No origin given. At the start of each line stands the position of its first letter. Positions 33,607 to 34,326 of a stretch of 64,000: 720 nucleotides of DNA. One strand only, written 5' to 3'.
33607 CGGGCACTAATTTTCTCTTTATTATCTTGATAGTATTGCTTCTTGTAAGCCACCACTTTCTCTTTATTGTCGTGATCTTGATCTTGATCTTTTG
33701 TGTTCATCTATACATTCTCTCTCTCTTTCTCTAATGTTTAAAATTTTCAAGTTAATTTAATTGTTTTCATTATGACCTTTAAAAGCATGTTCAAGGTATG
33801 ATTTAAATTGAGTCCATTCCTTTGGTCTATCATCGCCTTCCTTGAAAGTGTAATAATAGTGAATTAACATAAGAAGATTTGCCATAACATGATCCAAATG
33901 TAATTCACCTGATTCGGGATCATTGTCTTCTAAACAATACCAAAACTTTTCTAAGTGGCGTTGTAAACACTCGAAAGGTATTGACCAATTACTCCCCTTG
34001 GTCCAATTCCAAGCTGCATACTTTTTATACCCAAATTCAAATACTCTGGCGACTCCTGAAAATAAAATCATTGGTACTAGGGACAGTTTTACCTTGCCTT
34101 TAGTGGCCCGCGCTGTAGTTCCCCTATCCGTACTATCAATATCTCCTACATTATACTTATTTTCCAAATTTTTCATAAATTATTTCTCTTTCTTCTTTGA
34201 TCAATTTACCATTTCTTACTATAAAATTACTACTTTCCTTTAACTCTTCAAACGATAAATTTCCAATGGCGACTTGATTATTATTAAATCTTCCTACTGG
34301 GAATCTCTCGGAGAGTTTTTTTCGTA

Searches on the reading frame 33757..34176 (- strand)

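Call 21: search_protein_families(library=pfam, proteins=[window:33757-34176:-], max_evalue=0.01)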
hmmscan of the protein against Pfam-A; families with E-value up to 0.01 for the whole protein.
window:33757-34176:- (139 aa): 1 family
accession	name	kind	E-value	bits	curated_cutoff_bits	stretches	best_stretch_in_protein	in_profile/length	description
PF18909.5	dGTP_diPhyd_N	-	4.5e-25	87.9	27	1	20-117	3-99/99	dATP/dGTP diphosphohydrolase, N-terminal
